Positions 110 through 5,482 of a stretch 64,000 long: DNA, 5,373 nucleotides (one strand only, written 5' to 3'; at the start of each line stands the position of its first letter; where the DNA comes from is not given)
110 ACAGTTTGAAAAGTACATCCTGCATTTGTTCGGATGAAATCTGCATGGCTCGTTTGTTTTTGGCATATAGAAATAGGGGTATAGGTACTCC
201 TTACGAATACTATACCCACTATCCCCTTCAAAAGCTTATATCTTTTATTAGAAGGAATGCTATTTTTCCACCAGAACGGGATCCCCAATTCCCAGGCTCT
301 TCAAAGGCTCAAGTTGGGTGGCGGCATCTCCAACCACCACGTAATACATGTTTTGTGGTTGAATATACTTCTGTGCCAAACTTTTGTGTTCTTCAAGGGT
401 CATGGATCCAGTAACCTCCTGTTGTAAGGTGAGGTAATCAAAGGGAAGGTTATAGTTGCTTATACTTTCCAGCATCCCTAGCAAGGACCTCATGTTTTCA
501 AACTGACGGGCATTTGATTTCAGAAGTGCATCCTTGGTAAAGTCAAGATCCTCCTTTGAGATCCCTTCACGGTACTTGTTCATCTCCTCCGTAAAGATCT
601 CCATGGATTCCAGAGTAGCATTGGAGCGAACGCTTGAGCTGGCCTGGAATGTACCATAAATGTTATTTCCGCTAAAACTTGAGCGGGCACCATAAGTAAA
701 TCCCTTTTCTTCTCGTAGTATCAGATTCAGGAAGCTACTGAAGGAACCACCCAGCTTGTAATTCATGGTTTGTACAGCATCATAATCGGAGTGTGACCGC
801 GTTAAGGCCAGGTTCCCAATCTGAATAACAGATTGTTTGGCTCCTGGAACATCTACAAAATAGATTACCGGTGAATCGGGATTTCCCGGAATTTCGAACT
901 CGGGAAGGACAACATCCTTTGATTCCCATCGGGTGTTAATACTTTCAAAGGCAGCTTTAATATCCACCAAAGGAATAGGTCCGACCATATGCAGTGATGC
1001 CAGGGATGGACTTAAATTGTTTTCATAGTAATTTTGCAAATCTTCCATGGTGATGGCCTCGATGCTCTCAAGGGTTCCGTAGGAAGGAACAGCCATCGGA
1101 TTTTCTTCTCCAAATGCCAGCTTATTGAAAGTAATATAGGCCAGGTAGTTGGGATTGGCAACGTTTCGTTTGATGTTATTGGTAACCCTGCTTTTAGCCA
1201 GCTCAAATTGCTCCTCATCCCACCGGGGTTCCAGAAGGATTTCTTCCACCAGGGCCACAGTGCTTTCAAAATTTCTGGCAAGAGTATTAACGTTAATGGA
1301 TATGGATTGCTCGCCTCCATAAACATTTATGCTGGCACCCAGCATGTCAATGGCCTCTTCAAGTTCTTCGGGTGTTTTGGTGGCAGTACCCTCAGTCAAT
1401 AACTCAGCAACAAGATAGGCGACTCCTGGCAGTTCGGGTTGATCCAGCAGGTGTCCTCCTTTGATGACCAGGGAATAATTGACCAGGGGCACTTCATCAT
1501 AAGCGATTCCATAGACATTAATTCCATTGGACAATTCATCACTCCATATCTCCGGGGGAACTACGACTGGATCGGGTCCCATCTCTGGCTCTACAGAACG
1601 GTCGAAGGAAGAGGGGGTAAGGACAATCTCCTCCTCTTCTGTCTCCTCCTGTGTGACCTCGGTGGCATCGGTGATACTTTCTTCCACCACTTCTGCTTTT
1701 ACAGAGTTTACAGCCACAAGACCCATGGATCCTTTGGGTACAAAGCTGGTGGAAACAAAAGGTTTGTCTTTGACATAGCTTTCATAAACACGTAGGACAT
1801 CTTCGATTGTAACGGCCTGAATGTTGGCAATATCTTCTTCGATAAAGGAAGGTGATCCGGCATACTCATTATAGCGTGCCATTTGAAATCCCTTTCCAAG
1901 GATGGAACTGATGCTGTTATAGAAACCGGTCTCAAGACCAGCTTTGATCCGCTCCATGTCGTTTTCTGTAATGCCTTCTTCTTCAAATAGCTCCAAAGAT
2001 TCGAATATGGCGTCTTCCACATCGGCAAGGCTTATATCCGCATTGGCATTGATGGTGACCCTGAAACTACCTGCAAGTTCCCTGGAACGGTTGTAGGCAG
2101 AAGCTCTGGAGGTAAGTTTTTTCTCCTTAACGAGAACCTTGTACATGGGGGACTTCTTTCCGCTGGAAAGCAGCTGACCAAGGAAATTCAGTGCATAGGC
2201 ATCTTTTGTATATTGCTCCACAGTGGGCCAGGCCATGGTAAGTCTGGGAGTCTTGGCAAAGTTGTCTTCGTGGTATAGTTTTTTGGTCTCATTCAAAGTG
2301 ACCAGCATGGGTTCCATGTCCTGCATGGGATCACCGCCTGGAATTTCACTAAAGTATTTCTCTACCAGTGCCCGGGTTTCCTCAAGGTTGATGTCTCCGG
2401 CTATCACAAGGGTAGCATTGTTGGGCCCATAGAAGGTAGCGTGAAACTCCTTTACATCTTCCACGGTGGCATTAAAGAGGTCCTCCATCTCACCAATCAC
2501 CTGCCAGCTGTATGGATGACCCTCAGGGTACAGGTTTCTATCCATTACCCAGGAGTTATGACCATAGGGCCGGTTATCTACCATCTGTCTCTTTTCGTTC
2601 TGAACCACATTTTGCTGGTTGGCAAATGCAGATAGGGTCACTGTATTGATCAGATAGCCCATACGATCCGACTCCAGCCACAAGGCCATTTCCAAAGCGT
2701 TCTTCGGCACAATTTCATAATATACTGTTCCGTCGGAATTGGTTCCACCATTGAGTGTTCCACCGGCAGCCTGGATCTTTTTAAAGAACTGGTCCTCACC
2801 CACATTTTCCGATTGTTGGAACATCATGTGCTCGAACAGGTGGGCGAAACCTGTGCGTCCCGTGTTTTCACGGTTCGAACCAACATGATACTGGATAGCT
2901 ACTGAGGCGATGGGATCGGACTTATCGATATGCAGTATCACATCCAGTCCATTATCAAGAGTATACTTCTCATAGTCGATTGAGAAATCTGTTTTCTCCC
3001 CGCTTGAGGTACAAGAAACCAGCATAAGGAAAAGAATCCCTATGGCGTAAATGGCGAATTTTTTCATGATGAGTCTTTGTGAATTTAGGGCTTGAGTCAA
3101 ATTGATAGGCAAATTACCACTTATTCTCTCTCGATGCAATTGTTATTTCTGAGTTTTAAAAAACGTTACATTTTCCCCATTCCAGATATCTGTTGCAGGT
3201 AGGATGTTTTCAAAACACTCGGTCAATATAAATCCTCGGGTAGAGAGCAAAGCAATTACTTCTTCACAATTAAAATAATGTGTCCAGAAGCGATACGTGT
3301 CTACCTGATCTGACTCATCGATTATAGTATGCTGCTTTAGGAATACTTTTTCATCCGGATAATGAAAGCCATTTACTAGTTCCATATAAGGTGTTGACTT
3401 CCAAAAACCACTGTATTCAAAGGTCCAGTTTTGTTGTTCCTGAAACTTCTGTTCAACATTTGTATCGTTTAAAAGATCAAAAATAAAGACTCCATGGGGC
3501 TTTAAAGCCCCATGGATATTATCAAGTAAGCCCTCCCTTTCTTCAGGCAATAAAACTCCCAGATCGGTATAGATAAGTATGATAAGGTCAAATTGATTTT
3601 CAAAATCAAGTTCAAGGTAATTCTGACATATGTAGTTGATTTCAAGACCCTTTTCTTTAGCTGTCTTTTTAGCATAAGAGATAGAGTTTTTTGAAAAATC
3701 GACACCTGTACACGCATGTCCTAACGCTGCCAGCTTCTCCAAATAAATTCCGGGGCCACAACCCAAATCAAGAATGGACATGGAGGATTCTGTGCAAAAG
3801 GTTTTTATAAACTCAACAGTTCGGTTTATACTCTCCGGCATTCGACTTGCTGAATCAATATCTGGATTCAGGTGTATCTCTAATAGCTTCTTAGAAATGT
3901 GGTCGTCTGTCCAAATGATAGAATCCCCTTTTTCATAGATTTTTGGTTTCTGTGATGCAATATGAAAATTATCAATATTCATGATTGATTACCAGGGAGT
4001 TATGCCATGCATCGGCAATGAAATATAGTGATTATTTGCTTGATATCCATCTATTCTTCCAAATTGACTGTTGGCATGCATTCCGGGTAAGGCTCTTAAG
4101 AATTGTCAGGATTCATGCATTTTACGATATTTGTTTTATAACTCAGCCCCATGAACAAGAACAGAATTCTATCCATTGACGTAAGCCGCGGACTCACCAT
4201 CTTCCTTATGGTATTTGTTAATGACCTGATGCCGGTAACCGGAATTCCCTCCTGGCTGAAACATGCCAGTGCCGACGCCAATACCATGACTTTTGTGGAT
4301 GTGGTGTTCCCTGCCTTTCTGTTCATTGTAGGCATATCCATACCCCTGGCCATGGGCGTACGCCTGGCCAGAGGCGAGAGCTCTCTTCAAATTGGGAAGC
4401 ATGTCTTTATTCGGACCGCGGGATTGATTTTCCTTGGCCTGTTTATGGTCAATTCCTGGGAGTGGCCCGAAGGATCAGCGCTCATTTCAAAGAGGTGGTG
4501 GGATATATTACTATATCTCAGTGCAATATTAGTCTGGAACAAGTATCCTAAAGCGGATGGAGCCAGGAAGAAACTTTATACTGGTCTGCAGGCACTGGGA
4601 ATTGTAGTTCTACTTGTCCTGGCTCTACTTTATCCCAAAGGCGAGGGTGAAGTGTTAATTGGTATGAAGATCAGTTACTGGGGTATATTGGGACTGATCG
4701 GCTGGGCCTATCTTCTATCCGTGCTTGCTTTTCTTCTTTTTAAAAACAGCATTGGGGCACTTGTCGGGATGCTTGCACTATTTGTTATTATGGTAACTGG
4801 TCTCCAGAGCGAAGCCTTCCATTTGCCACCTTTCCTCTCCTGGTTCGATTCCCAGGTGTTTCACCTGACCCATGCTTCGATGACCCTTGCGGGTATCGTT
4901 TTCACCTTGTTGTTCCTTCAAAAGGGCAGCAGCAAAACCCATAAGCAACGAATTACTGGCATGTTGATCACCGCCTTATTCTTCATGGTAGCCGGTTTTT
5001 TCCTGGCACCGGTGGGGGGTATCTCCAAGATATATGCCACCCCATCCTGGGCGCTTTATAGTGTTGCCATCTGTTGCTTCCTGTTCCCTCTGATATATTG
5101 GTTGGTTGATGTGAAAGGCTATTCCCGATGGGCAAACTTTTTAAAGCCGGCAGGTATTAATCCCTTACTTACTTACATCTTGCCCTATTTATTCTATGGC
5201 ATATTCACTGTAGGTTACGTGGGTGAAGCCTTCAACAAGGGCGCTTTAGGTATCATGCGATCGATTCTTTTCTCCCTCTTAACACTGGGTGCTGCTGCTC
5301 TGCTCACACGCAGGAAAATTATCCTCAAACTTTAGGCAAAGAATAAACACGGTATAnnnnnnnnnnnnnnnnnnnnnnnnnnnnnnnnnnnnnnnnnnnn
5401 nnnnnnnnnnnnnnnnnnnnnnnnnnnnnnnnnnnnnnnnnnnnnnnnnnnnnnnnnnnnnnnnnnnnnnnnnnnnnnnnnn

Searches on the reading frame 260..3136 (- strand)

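Call 96: search_protein_families(library=pfam, proteins=[window:260-3136:-], max_evalue=0.00001)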
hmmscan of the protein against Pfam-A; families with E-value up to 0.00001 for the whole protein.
window:260-3136:- (958 aa): 2 families
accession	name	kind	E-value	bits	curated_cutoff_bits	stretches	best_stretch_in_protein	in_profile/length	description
PF05193.26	Peptidase_M16_C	-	1.1e-66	224.6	23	2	223-401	2-181/181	Peptidase M16 inactive domain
PF00675.25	Peptidase_M16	-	6.7e-31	107.6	22.3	2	67-180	3-114/149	Insulinase (Peptidase family M16)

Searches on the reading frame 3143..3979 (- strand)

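Call 96: search_protein_families(library=pfam, proteins=[window:3143-3979:-], max_evalue=0.00001)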
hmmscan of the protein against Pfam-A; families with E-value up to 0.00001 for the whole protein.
window:3143-3979:- (278 aa): 9 families
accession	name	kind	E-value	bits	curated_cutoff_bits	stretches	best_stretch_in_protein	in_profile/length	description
PF13649.12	Methyltransf_25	-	7.4e-21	75.1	27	1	69-163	1-97/97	Methyltransferase domain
PF08241.18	Methyltransf_11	-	1.3e-17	64.6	21.2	1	70-167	1-95/95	Methyltransferase domain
PF13847.12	Methyltransf_31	-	1e-15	58.1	27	1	64-184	2-127/145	Methyltransferase domain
PF08242.18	Methyltransf_12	-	4.9e-12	46.9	30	1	70-165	1-98/98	Methyltransferase domain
PF13489.12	Methyltransf_23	-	2e-11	44.4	27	1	46-181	4-131/164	Methyltransferase domain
PF05401.17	NodS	-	3.2e-09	37.4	24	1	65-168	43-145/201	Nodulation protein S (NodS)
PF03848.20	TehB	-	2.8e-07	30.6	20.4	1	65-165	30-130/193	Tellurite resistance protein TehB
PF05175.20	MTS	-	5.2e-07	29.9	23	1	57-134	23-103/170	Methyltransferase small domain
PF01209.24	Ubie_methyltran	-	7.4e-06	25.9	20.1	1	58-166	40-150/233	ubiE/COQ5 methyltransferase family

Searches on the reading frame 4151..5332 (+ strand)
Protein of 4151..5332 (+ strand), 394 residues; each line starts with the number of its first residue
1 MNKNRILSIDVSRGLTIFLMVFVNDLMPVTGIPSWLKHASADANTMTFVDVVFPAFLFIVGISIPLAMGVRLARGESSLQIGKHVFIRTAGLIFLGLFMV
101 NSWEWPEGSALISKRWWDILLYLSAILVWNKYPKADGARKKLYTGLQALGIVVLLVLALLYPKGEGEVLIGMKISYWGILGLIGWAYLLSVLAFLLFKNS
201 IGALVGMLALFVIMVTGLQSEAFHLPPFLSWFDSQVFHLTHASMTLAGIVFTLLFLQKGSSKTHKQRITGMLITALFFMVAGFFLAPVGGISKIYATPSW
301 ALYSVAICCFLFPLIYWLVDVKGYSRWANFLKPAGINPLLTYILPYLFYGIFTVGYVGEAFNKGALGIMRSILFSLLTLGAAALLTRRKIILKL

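Call 96: search_protein_families(library=pfam, proteins=[window:4151-5332:+], max_evalue=0.00001)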
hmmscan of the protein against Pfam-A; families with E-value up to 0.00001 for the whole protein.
window:4151-5332:+ (394 aa): 1 family
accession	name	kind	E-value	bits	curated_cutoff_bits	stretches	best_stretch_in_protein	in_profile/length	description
PF16401.11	DUF5009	-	1.1e-08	35.2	25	1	7-210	3-211/260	Domain of unknown function (DUF5009)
